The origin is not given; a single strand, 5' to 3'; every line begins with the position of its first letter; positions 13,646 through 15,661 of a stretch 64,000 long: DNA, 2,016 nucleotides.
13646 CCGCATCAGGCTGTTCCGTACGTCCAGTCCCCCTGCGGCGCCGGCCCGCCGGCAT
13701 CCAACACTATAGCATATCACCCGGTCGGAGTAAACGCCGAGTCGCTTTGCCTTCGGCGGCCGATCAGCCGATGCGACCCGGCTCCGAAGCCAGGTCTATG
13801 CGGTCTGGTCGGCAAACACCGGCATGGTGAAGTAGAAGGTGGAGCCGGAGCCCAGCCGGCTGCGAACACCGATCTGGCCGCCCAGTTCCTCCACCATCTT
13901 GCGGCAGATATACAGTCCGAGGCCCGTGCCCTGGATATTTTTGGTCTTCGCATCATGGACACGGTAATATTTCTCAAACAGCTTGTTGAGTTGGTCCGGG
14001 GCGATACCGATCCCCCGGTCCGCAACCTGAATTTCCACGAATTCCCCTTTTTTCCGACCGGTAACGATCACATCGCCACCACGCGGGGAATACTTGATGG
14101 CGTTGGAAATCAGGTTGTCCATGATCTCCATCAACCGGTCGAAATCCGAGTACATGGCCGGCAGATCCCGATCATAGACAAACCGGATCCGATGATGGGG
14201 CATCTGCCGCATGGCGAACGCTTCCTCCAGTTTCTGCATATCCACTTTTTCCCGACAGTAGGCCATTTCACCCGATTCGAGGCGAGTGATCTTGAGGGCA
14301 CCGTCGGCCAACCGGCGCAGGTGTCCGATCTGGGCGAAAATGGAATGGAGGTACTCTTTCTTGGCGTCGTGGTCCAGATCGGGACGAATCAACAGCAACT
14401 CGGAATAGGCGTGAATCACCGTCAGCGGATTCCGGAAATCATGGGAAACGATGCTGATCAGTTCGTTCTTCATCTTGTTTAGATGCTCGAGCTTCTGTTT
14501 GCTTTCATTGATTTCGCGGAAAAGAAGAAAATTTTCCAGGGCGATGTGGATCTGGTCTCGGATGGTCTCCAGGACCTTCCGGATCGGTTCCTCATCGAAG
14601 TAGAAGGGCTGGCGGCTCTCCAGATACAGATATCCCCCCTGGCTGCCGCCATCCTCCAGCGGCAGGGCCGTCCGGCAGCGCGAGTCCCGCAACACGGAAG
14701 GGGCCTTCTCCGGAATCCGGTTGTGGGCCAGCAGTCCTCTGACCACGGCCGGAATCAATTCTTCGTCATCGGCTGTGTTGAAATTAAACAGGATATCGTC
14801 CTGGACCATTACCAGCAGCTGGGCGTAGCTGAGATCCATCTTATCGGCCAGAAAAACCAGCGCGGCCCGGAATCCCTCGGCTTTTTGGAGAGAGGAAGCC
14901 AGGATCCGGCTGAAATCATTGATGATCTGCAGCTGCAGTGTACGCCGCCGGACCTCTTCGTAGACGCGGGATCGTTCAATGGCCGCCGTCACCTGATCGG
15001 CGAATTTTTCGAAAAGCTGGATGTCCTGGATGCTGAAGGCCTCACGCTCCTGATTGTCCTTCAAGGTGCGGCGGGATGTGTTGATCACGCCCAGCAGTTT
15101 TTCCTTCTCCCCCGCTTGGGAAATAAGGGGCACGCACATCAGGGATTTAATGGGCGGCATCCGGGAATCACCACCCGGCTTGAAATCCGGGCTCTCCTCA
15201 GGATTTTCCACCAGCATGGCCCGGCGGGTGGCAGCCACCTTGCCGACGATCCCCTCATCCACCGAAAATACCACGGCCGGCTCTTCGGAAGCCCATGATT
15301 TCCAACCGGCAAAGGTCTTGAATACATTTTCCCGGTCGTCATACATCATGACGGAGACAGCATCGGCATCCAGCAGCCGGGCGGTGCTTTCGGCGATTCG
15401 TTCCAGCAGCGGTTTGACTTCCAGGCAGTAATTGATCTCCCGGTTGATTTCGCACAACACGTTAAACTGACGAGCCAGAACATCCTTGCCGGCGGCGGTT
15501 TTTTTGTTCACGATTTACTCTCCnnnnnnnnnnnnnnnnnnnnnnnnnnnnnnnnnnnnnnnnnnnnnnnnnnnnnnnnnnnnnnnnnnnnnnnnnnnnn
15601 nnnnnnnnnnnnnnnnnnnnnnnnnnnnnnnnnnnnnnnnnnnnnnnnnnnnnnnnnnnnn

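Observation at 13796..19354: Nucleoside catabolism operon (pdp-nupC-PNP-cdd) translationally coupled to an orphan cytoplasmic GAF-GAF histidine kinase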

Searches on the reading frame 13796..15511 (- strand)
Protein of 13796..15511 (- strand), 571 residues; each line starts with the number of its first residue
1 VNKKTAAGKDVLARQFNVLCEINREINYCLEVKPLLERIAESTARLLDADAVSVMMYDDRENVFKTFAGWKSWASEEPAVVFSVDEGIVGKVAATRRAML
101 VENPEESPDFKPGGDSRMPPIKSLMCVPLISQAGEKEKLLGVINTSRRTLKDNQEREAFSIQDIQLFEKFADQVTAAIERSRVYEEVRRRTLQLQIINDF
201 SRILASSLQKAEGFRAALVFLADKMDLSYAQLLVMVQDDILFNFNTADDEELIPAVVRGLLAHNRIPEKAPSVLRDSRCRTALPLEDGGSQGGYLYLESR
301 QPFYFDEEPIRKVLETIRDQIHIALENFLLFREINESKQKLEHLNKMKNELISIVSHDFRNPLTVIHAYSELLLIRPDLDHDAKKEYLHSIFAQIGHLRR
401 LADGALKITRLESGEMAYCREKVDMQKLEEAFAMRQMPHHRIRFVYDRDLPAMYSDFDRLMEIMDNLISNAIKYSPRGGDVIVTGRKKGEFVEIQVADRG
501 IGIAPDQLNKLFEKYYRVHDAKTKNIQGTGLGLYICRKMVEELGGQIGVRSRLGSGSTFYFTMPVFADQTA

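Call 5: search_protein_families(library=pfam, proteins=[window:13796-15511:-], max_evalue=0.01)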
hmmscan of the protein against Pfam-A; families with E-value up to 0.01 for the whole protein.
window:13796-15511:- (571 aa): 6 families
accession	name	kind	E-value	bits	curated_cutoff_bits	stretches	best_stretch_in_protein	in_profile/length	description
PF02518.31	HATPase_c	-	2.7e-29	102.3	26.4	1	456-565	2-109/111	Histidine kinase-, DNA gyrase B-, and HSP90-like ATPase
PF13185.12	GAF_2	-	5.7e-18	65.9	28.6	1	34-179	6-136/136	GAF domain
PF01590.32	GAF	-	7.5e-17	62.5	22.4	1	35-178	5-133/133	GAF domain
PF00512.31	HisKA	-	5.4e-11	42.8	26.9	1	347-414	1-66/66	His Kinase A (phospho-acceptor) domain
PF13492.12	GAF_3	-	3.5e-09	37.6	27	1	33-180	3-129/129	GAF domain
PF13581.12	HATPase_c_2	-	0.00016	22.2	27.4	1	467-543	39-112/127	Histidine kinase-like ATPase domain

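Call 6: search_protein_families(library=ncbifam, proteins=[window:13796-15511:-], max_evalue=0.001)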
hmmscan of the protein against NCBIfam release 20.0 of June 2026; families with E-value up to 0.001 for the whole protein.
window:13796-15511:- (571 aa): 85 families (the best 25 are shown)
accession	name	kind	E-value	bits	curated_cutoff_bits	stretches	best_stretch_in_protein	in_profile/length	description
NF046044.1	PnpS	equivalog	9e-52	176.4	400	1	340-564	162-390/390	two-component system histidine kinase PnpS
TIGR02966.1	phoR_proteo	equivalog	1.9e-50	171.8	334.2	1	329-562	99-332/333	phosphate regulon sensor histidine kinase PhoR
NF033092.0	HK_WalK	equivalog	3.7e-48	164.5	725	1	342-565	366-594/594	cell wall metabolism sensor histidine kinase WalK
NF047874.1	MASE3_PAS_HK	subfamily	2.4e-42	145.6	560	1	336-565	386-625/655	MASE3 domain-containing sensor histidine kinase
NF006800.0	PRK09303.1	equivalog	2.7e-39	135.2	342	1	333-569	136-381/383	histidine kinase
NF045595.1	HK_scytonemin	equivalog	6.7e-38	130.5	865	1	333-565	400-635/637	scytonemin biosynthesis sensor histidine kinase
NF033091.0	HK_VanS_ACDEFG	equivalog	1.1e-37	129.7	400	1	314-554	33-284/293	vancomycin resistance histidine kinase VanS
NF045911.1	TCSHisKinNblS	equivalog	1.3e-35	122.9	1000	1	343-565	383-620/621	two-component system sensor histidine kinase NblS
NF038297.2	hybrid_HK_HrmK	equivalog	2.1e-35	122.5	725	1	332-566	219-458/607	hybrid histidine kinase/response regulator HrmK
NF012163.2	BaeS_SmeS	equivalog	2.2e-35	122.5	500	1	330-549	222-442/457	sensor histidine kinase efflux regulator BaeS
NF008302.0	PRK11091.1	equivalog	3.5e-35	121.4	838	1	332-566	264-506/779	aerobic respiration two-component sensor histidine kinase ArcB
NF041832.1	near_NosP_CTERM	subfamily_domain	6.9e-35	120.8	400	1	343-568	2-228/370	NahK/ErcS family hybrid sensor histidine kinase/response regulator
NF008235.0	PRK11006.1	equivalog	8.3e-35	120.5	390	1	340-564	196-422/431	phosphate regulon sensor histidine kinase PhoR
NF007793.0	PRK10490.1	equivalog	2.7e-34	118.4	1123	1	190-565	508-882/895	two-component system sensor histidine kinase KdpD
TIGR02956.1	TMAO_torS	equivalog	3.5e-34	118.1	676.5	1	336-566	452-683/967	TMAO reductase system sensor histidine kinase/response regulator TorS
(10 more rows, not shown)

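Call 12: find_homologous_proteins(query=window:13796-15511:-, max_evalue=1e-20)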
Query window:13796-15511:- (571 aa): 776 proteins with E <= 1e-20 among 8000 candidates; the best 120 are listed.
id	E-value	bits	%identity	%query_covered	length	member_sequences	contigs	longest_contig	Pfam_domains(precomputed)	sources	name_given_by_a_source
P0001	0.0e+0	1276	100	100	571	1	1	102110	PF13185.13,PF01590.33,PF02518.32,PF13492.13,PF00512.32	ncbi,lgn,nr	ncbi:MAG: GAF domain-containing protein [Acidobacteria bacterium]|nr:GAF domain-containing protein [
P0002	0.0e+0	1159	91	100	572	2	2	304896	PF13185.13,PF01590.33,PF02518.32,PF13492.13,PF00512.32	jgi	-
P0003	0.0e+0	1076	83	99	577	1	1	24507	PF13185.13,PF01590.33,PF13581.13,PF02518.32,PF13492.13,PF00512.32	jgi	jgi:signal transduction histidine kinase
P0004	7.9e-254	861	69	97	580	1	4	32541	PF13185.13,PF01590.33,PF02518.32,PF13492.13,PF00512.32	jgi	-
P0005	5.8e-213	726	59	97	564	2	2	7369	PF13185.13,PF01590.33,PF02518.32,PF13492.13,PF00512.32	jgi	jgi:K+-sensing histidine kinase KdpD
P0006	7.3e-213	726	59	98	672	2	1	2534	PF13185.13,PF01590.33,PF02518.32,PF13492.13,PF00512.32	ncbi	-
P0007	1.6e-210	718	59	98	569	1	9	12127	PF13185.13,PF01590.33,PF02518.32,PF13492.13,PF00512.32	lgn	-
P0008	4.1e-207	707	58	97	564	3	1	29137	PF13185.13,PF01590.33,PF02518.32,PF13492.13,PF00512.32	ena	-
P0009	1.3e-206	705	57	98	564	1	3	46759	PF13185.13,PF01590.33,PF02518.32,PF13492.13,PF00512.32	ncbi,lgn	-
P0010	3.1e-194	665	55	98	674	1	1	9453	PF13185.13,PF01590.33,PF02518.32,PF13492.13,PF00512.32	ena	-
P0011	8.9e-194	663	56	98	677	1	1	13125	PF13185.13,PF01590.33,PF02518.32,PF13492.13,PF00512.32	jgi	jgi:signal transduction histidine kinase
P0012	1.8e-191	655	54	98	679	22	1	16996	PF13185.13,PF01590.33,PF02518.32,PF13492.13,PF00512.32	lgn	-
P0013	3.3e-191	655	55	96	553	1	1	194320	PF13185.13,PF01590.33,PF02518.32,PF13492.13,PF00512.32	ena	-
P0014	1.2e-189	649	55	98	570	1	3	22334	PF13185.13,PF01590.33,PF02518.32,PF13492.13,PF00512.32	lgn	-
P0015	1.8e-77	279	32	98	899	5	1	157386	PF13185.13,PF01590.33,PF02518.32,PF13492.13,PF00512.32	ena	-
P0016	1.4e-59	220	32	78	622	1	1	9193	PF13185.13,PF01590.33,PF02518.32,PF13492.13,PF00512.32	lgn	-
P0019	4.4e-56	209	29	96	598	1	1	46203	PF13185.13,PF01590.33,PF02518.32,PF13492.13,PF00512.32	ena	-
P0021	1.5e-54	204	28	97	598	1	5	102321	PF13185.13,PF01590.33,PF02518.32,PF13492.13,PF00512.32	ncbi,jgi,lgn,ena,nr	ncbi:MAG TPA: hypothetical protein DEP53_02560 [Bacteroidetes bacterium]|nr:hypothetical protein [Ba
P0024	1.4e-53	200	31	84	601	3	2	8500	PF13185.13,PF01590.33,PF02518.32,PF13492.13,PF00512.32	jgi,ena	-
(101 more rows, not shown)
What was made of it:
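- All orthologues belong to one small clade (14 clusters at 90% identity in 5.8 billion proteins, call 12), which limits the number of independent observations. The orthologue family is small and confined to one clade (call 12).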

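Call 14: find_related_loci(query=A1, collection=genome_contigs, flank=10000)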
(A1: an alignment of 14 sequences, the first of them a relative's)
Query A1 (571 aa) in genome_contigs; peptide patterns used: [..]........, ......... (x = any residue, [..] = any of these).
19 stretches matched a pattern; 8 encode a relative of the query (tblastn E <= 1e-3); 8 distinct loci.
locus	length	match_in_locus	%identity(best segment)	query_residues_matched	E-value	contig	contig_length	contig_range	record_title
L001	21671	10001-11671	57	13-569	0e+0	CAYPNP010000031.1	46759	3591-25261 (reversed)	MAG TPA_asm: uncultured Acidobacteriota bacterium isolate binchicken_co190_13 genome assembly, contig: NODE_1672_length_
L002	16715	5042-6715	55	8-564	0e+0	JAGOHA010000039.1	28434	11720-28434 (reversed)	MAG: Acidobacteria bacterium isolate Go_SlDig_bin_198 Go_SlDig_4492_length_28434_cov_20.783057, whole genome shotgun seq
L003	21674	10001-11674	54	8-564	0e+0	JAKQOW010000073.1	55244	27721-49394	MAG: Acidobacteriota bacterium isolate USMO_maxbin.051 k141_571573, whole genome shotgun sequence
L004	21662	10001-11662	55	12-564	0e+0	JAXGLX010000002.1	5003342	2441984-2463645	MAG: Acidobacteriota bacterium isolate AnMBR.bin219 bin219_2, whole genome shotgun sequence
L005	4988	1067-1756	38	340-564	6e-44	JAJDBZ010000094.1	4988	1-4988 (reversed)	MAG: Candidatus Omnitrophota bacterium isolate OFTM149 OFTM149_93, whole genome shotgun sequence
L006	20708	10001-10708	35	328-566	2e-38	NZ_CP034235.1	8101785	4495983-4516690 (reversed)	Paenibacillus psychroresistens strain ML311-T8 chromosome, complete genome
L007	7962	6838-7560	35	331-566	6e-36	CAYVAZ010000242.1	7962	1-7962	MAG TPA_asm: uncultured bacterium isolate SRP141376_co3_289 genome assembly, contig: NODE_24417_length_7962_cov_5.621348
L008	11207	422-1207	30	318-564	1e-34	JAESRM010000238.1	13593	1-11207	MAG: Planctomycetota bacterium isolate NORP259 Contig_source1382A_8969, whole genome shotgun sequence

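Call 19: find_related_loci(query=A1, collection=metagenome_contigs, flank=8000)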
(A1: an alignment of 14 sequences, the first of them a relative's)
Query A1 (571 aa) in metagenome_contigs; peptide patterns used: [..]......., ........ (x = any residue, [..] = any of these).
359 stretches matched a pattern; 18 encode a relative of the query (tblastn E <= 1e-3); 18 distinct loci.
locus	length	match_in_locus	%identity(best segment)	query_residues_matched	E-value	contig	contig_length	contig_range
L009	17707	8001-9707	90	1-570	0e+0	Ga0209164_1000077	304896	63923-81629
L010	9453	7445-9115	55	12-568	0e+0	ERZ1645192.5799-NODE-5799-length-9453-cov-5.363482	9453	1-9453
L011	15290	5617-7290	55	8-564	0e+0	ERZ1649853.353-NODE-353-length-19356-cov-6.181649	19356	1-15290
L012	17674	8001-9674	55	8-564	0e+0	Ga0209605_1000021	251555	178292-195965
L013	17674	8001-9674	55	8-564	0e+0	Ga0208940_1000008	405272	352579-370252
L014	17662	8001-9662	55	12-564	0e+0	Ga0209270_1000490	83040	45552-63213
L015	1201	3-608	60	365-566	1e-87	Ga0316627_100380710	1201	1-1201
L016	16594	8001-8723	30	333-567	5e-27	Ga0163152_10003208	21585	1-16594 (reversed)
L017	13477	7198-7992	30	305-564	1e-24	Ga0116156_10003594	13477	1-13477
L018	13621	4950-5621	25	346-565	1e-22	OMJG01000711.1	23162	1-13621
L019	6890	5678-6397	26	342-565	8e-23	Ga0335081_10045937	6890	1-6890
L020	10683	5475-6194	26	342-565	5e-22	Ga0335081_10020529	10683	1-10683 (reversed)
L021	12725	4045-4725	26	342-563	7e-22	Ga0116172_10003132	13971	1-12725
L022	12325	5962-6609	27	355-565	4e-19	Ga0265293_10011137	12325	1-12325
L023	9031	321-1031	27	317-561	4e-17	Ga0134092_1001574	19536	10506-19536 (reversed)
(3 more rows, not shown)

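Call 22: find_encoding_contigs(protein=P0004, flank=8000, max_places=2)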
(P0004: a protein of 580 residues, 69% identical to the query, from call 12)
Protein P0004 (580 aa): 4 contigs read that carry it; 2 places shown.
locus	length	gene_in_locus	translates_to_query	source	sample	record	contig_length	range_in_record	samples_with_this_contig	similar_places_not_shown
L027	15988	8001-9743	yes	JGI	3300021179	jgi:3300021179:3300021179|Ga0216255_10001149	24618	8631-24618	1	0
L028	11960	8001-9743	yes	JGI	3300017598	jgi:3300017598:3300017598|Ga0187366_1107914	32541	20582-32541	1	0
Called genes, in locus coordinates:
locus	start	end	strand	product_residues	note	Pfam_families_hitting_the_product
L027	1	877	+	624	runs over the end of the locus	PF10150:RNase_E_G, PF20833:RNase_E_G_Thio (weak)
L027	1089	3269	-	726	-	PF01138:RNase_PH, PF03725:RNase_PH_C, PF03726:PNPase (weak), PF01138:RNase_PH, PF00013:KH_1, PF00575:S1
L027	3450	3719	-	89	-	PF00312:Ribosomal_S15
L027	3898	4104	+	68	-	PF01165:Ribosomal_S21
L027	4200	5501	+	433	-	PF02885:Glycos_trans_3N, PF00591:Glycos_transf_3, PF07831:PYNP_C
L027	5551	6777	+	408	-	PF01773:Nucleos_tra2_N, PF07670:Gate, PF07662:Nucleos_tra2_C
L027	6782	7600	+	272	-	PF01048:PNP_UDP_1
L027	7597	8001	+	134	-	PF00383:dCMP_cyt_deam_1, PF08211:dCMP_cyt_deam_2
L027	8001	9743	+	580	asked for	PF01590:GAF, PF13185:GAF_2, PF13492:GAF_3, PF00512:HisKA, PF02518:HATPase_c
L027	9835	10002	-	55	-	-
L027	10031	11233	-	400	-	PF00144:Beta-lactamase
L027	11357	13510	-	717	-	PF08447:PAS_3, PF08448:PAS_4 (weak), PF13426:PAS_9, PF00989:PAS, PF08448:PAS_4, PF13188:PAS_8 (weak), PF13426:PAS_9, PF00990:GGDEF, +2 more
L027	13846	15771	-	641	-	PF20966:MASE6, PF20969:MASE11, PF00512:HisKA (weak), PF02518:HATPase_c, PF00072:Response_reg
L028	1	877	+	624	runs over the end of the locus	PF10150:RNase_E_G, PF20833:RNase_E_G_Thio (weak)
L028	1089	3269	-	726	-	PF01138:RNase_PH, PF03725:RNase_PH_C, PF03726:PNPase (weak), PF01138:RNase_PH, PF00013:KH_1, PF00575:S1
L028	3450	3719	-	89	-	PF00312:Ribosomal_S15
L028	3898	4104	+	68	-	PF01165:Ribosomal_S21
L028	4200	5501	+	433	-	PF02885:Glycos_trans_3N, PF00591:Glycos_transf_3, PF07831:PYNP_C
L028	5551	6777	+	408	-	PF01773:Nucleos_tra2_N, PF07670:Gate, PF07662:Nucleos_tra2_C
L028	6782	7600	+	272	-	PF01048:PNP_UDP_1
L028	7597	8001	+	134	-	PF00383:dCMP_cyt_deam_1, PF08211:dCMP_cyt_deam_2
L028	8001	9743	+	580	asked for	PF01590:GAF, PF13185:GAF_2, PF13492:GAF_3, PF00512:HisKA, PF02518:HATPase_c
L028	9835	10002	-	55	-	-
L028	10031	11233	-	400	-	PF00144:Beta-lactamase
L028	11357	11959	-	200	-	?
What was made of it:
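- In L027/L028 (69% identical kinase) S41 and AIM24 are absent downstream and are replaced by opposite-strand genes, while cdd overlaps the kinase start (call 22).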

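Call 23: find_encoding_contigs(protein=P0007, flank=8000, max_places=2)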
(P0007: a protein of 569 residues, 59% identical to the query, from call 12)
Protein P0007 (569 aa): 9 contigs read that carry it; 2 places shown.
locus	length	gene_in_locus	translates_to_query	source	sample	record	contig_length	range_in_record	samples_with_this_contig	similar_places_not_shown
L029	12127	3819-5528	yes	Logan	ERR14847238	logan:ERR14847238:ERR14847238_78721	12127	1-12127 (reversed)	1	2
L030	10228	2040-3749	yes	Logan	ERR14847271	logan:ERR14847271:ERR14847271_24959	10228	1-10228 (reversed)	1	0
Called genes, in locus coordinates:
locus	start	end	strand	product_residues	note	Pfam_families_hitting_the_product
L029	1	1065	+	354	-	?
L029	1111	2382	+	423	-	PF01773:Nucleos_tra2_N, PF07670:Gate, PF07662:Nucleos_tra2_C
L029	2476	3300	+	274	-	PF01048:PNP_UDP_1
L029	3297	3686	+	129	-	PF00383:dCMP_cyt_deam_1, PF08211:dCMP_cyt_deam_2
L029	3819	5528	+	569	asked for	PF01590:GAF, PF13185:GAF_2, PF13492:GAF_3, PF00512:HisKA, PF02518:HATPase_c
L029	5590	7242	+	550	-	PF00595:PDZ, PF13180:PDZ_2, PF17820:PDZ_6, PF03572:Peptidase_S41, PF28547:CHD_PDZ-protease (faint)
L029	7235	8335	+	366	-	PF14237:GYF_2, PF01987:AIM24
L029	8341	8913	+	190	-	PF13563:2_5_RNA_ligase2, PF02834:LigT_PEase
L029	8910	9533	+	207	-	PF02660:G3P_acyltransf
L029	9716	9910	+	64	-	PF03966:Trm112p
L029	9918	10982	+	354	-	PF01075:Glyco_transf_9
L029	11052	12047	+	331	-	PF00294:PfkB, PF08543:Phos_pyr_kin (weak)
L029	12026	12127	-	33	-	?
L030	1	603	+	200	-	?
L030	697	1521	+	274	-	PF01048:PNP_UDP_1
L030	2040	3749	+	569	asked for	PF01590:GAF, PF13185:GAF_2, PF13492:GAF_3, PF00512:HisKA, PF02518:HATPase_c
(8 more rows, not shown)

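Call 24: find_encoding_contigs(protein=P0014, flank=8000, max_places=2)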
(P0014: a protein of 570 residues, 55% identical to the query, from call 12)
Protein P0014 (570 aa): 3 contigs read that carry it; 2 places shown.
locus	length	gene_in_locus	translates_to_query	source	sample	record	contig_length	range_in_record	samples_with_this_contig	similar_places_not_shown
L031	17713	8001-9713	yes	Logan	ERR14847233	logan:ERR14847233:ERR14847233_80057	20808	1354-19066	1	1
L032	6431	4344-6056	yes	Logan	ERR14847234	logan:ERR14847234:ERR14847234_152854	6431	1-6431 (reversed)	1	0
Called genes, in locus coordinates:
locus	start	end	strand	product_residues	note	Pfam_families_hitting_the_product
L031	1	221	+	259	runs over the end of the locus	PF00535:Glycos_transf_2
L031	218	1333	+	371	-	PF13439:Glyco_transf_4, PF13579:Glyco_trans_4_4 (weak), PF00534:Glycos_transf_1, PF13692:Glyco_trans_1_4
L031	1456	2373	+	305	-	PF01259:SAICAR_synt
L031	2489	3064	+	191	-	PF02674:Colicin_V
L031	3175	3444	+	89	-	PF02954:HTH_8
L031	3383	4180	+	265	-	-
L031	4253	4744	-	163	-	PF02502:LacAB_rpiB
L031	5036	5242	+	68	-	PF01165:Ribosomal_S21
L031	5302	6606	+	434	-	PF02885:Glycos_trans_3N, PF00591:Glycos_transf_3, PF07831:PYNP_C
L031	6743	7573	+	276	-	PF01048:PNP_UDP_1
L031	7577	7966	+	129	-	PF00383:dCMP_cyt_deam_1, PF08211:dCMP_cyt_deam_2 (weak), PF26947:CDL (weak)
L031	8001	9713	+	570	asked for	PF01590:GAF, PF13185:GAF_2, PF13492:GAF_3 (weak), PF00512:HisKA, PF02518:HATPase_c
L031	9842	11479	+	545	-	PF00595:PDZ, PF13180:PDZ_2, PF17820:PDZ_6, PF03572:Peptidase_S41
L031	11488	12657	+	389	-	PF14237:GYF_2, PF01987:AIM24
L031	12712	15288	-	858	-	PF07494:Reg_prop (faint), PF16819:DUF5074 (faint), PF07495:Y_Y_Y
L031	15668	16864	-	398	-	PF00091:Tubulin, PF12327:FtsZ_C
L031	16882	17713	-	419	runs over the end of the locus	PF11104:PilM_2 (faint), PF02491:SHS2_FTSA, PF06723:MreB_Mbl, PF14450:FtsA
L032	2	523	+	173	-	?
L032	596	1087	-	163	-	PF02502:LacAB_rpiB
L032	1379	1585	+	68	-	PF01165:Ribosomal_S21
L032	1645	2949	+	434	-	PF02885:Glycos_trans_3N, PF00591:Glycos_transf_3, PF07831:PYNP_C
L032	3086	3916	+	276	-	PF01048:PNP_UDP_1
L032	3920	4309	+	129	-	PF00383:dCMP_cyt_deam_1, PF08211:dCMP_cyt_deam_2 (weak), PF26947:CDL (weak)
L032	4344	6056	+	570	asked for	PF01590:GAF, PF13185:GAF_2, PF13492:GAF_3 (weak), PF00512:HisKA, PF02518:HATPase_c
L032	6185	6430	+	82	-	?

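Call 26: find_encoding_contigs(protein=P0015, flank=7000, max_places=1)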
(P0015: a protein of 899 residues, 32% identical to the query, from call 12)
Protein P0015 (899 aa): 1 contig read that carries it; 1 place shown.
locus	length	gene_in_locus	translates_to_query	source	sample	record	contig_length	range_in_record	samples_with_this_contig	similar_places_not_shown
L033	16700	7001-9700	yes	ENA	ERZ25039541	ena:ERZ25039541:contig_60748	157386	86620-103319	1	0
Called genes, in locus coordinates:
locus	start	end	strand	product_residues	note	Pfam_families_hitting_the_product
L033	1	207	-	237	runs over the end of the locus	PF00535:Glycos_transf_2, PF13641:Glyco_tranf_2_3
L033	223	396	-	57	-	-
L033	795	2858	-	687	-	PF08298:AAA_PrkA, PF06798:PrkA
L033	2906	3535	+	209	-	PF05995:CDO_I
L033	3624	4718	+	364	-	PF02515:CoA_transf_3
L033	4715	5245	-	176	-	-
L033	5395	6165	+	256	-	PF00800:PDT, PF01842:ACT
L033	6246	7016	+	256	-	PF00072:Response_reg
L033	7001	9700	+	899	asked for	PF13185:GAF_2 (weak), PF01590:GAF (weak), PF01590:GAF, PF13185:GAF_2, PF01590:GAF, PF13185:GAF_2, PF00512:HisKA, PF02518:HATPase_c, +2 more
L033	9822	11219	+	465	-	PF01368:DHH (weak)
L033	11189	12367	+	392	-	-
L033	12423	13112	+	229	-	PF19842:YqeC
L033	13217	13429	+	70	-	-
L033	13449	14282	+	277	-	PF02625:XdhC_CoxI, PF13478:XdhC_C, PF26563:Rv3660c_N (weak)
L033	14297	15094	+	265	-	-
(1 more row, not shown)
